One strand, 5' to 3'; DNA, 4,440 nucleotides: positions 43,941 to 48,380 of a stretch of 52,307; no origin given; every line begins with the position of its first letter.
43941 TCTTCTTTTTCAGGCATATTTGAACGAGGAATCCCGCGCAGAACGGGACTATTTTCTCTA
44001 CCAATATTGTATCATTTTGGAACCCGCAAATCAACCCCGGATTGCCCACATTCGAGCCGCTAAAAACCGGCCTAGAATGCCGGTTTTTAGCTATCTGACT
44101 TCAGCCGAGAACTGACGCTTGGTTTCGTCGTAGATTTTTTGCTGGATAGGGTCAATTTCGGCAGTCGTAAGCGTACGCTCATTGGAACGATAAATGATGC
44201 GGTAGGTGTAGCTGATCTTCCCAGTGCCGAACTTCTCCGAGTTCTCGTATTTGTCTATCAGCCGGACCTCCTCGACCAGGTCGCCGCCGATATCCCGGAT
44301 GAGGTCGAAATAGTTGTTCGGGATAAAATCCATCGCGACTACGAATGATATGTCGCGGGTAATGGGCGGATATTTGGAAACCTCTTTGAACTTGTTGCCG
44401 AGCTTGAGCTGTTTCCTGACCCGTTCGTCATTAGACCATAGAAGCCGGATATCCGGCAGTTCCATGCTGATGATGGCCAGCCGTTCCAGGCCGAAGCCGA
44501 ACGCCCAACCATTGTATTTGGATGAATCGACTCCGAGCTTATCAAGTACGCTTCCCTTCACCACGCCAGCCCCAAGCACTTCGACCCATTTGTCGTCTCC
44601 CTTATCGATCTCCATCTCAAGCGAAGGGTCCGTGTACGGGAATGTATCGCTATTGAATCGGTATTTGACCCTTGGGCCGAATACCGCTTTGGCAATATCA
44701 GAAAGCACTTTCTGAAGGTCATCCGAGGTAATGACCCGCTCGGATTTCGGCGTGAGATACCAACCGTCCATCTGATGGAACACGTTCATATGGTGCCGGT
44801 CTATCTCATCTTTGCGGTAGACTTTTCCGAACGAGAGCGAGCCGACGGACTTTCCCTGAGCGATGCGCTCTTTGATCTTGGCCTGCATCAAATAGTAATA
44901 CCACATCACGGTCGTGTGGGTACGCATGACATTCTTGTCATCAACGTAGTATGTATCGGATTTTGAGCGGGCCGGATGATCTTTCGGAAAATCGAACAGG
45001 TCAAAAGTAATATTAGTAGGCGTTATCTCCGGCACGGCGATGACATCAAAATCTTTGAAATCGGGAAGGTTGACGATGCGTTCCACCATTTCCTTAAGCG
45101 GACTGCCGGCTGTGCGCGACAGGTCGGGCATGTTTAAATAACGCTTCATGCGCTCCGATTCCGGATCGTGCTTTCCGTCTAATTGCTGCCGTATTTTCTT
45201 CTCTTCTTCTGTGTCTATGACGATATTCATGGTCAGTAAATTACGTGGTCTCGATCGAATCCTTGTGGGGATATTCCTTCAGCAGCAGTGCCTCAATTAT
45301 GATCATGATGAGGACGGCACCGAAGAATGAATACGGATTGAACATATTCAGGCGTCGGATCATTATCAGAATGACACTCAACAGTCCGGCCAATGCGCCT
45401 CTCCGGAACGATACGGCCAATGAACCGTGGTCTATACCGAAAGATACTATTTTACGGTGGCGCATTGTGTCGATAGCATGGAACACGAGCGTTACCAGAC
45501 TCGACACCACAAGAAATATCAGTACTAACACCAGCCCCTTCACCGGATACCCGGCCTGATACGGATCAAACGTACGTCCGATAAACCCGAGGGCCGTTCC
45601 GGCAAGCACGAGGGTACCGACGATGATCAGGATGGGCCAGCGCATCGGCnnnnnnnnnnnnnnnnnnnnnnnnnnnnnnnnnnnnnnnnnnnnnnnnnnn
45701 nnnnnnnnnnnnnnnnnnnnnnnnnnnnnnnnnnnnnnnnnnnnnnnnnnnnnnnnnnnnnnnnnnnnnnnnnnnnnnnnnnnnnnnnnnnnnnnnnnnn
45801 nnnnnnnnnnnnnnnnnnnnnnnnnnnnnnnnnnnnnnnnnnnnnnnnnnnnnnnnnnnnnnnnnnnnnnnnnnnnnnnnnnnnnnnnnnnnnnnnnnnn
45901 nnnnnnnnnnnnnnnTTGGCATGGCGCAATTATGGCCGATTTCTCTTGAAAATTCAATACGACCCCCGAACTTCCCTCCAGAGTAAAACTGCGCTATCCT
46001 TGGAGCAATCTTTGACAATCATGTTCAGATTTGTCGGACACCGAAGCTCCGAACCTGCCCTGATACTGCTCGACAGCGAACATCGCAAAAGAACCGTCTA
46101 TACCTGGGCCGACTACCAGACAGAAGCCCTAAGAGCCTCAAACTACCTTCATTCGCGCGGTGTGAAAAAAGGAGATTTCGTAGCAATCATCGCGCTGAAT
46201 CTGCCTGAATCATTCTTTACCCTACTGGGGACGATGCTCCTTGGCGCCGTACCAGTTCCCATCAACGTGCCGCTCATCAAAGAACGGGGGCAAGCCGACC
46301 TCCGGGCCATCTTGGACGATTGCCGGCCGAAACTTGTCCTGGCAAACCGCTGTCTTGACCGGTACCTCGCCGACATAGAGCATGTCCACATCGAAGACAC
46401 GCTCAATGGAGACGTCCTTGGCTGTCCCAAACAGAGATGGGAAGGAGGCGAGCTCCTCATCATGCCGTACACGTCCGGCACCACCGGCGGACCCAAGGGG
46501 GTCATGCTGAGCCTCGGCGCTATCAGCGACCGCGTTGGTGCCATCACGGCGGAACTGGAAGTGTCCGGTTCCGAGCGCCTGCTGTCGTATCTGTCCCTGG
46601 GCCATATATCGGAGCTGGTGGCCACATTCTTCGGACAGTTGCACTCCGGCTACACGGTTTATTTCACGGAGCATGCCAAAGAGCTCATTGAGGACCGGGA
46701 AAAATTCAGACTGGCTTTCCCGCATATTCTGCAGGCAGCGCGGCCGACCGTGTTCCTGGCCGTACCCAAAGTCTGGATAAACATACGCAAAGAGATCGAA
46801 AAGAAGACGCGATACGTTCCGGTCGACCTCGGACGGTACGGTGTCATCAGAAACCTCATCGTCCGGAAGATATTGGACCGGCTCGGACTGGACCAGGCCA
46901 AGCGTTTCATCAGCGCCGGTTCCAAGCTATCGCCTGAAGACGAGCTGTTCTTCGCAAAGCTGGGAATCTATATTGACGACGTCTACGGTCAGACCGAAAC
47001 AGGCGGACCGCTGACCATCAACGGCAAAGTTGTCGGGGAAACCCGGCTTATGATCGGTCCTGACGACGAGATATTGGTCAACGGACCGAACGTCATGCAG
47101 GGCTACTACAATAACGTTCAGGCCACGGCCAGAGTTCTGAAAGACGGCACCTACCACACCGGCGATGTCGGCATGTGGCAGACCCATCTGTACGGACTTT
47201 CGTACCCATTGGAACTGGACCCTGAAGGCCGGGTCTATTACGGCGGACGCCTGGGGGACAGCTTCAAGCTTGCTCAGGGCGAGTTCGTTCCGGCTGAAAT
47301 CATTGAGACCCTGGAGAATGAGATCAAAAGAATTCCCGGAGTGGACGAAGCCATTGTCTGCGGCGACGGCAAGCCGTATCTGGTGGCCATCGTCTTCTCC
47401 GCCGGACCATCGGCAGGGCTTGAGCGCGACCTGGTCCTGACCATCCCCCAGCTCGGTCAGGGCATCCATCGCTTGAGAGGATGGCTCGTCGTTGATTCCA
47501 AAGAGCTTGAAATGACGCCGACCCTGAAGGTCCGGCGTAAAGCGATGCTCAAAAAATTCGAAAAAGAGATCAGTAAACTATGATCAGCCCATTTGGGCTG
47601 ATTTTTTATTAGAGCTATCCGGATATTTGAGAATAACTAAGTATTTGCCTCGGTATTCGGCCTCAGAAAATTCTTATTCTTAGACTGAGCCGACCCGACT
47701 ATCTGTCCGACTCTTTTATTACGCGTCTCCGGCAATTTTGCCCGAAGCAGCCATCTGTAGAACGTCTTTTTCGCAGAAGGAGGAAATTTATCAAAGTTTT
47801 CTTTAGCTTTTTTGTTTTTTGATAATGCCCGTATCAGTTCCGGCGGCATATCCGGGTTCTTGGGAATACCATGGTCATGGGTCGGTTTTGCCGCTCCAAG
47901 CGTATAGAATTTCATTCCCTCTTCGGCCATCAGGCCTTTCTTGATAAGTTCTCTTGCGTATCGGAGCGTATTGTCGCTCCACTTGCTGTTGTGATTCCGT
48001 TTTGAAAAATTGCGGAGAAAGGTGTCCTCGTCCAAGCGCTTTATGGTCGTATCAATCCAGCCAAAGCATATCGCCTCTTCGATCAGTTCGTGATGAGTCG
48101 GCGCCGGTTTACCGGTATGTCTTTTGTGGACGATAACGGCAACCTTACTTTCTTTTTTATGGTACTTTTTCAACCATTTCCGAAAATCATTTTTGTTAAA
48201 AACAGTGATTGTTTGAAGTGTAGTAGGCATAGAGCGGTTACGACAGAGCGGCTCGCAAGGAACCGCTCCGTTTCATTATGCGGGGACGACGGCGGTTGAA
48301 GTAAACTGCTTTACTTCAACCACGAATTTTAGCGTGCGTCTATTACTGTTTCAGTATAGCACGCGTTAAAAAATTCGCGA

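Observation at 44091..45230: Mitochondrial-type single-chain PheRS in a bacterial context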

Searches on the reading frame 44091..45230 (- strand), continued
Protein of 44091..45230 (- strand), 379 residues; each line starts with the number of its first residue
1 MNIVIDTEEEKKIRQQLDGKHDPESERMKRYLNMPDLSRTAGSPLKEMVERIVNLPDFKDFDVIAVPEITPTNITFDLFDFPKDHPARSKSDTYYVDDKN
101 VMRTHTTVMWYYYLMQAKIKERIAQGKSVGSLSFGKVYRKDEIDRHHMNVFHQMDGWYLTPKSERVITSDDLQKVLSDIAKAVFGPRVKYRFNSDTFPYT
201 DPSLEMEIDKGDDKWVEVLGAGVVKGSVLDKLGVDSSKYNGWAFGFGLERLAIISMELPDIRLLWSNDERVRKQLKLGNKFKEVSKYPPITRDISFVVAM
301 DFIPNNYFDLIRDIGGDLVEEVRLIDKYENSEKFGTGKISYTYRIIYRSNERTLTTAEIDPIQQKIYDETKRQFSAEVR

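Call 82: search_solved_structures(query=L164:9483-9911:+, max_evalue=0.001)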
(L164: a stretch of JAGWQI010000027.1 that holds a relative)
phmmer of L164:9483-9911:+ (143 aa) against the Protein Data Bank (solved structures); distinct sequences matched with E-value up to 0.001: 14.
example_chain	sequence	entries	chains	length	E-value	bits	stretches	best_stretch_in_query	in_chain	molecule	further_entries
3bu2_A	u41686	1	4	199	2.2e-14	57.3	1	24-137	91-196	Putative tRNA-binding protein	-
7n8y_B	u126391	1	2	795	8e-14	55.4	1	18-127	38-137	Phenylalanine--tRNA ligase beta subunit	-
3pco_B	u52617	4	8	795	1.7e-13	54.4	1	18-127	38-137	Phenylalanyl-tRNA synthetase, beta chain | Phenylalanine--tRNA ligase beta subunit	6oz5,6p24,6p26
4p71_A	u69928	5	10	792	2.2e-13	54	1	22-127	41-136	Phenylalanine--tRNA ligase beta subunit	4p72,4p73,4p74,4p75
6p8t_A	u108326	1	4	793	4.3e-13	53.1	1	21-125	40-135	Phenylalanine--tRNA ligase beta subunit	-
2rhs_B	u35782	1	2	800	5.2e-10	43.1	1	22-135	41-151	Phenylalanyl-tRNA synthetase beta chain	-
7k9m_B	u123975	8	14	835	1.5e-08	38.4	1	27-135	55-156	Phenylalanine--tRNA ligase beta subunit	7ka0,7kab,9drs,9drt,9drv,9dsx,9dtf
7daw_B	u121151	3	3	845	1.5e-08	38.4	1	27-135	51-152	Phenylalanine--tRNA ligase beta subunit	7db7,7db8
7k98_B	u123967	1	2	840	1.5e-08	38.4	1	27-135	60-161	Phenylalanine--tRNA ligase beta subunit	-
1b70_B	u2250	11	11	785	1.5e-05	28.7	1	24-134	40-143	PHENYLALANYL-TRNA SYNTHETASE | PROTEIN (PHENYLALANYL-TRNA SYNTHETASE) | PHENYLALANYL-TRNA SYNTHETASE BETA CHAIN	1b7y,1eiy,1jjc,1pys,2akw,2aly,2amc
2iy5_B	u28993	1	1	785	1.5e-05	28.6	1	24-134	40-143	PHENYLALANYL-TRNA SYNTHETASE BETA CHAIN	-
1mkh_A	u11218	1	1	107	0.00016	25.3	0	28-67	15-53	C-terminal domain of Methionyl-tRNA synthetase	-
2rhq_B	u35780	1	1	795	0.00016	25.3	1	45-135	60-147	Phenylalanyl-tRNA synthetase beta chain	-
1ntg_A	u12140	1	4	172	0.00024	24.7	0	28-117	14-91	Tyrosyl-tRNA synthetase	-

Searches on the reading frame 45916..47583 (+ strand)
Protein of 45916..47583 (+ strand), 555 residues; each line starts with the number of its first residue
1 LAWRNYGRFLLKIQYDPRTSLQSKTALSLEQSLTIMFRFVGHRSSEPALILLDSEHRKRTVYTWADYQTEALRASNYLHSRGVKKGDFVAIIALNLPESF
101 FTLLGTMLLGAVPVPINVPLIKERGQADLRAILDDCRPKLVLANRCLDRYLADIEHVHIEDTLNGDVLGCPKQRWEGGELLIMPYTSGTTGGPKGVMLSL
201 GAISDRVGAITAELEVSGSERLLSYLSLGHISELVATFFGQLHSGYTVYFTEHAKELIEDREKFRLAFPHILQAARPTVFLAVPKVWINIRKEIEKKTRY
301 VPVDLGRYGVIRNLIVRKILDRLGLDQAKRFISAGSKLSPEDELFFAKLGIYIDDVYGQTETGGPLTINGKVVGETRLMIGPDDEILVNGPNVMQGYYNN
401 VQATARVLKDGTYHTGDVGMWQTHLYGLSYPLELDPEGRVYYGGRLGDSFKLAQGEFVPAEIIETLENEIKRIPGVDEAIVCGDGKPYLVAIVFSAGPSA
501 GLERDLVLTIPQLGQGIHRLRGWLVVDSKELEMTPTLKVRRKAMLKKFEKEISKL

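Call 14: search_protein_families(library=pfam, proteins=[window:45916-47583:+], max_evalue=0.00001)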
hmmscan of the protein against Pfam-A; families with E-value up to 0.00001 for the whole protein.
window:45916-47583:+ (555 aa): 1 family
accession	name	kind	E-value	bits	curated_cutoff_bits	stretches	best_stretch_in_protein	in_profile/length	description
PF00501.34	AMP-binding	-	6.9e-48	163.8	29.9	1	47-398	12-384/384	AMP-binding enzyme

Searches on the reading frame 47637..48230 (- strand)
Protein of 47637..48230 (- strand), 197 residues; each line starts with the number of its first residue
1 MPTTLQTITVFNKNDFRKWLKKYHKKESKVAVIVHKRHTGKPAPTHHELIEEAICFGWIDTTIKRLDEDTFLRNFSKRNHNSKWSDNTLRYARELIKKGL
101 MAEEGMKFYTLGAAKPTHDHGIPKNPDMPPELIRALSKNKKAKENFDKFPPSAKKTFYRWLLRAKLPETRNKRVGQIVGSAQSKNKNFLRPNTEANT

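Call 14: search_protein_families(library=pfam, proteins=[window:47637-48230:-], max_evalue=0.00001)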
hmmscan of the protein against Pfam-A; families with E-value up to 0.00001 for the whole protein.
window:47637-48230:- (197 aa): 1 family
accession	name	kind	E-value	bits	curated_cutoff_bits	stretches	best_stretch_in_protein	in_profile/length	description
PF13376.11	OmdA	-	3.5e-17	62.5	25.6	1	126-180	2-56/60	Bacteriocin-protection, YdeI or OmpD-Associated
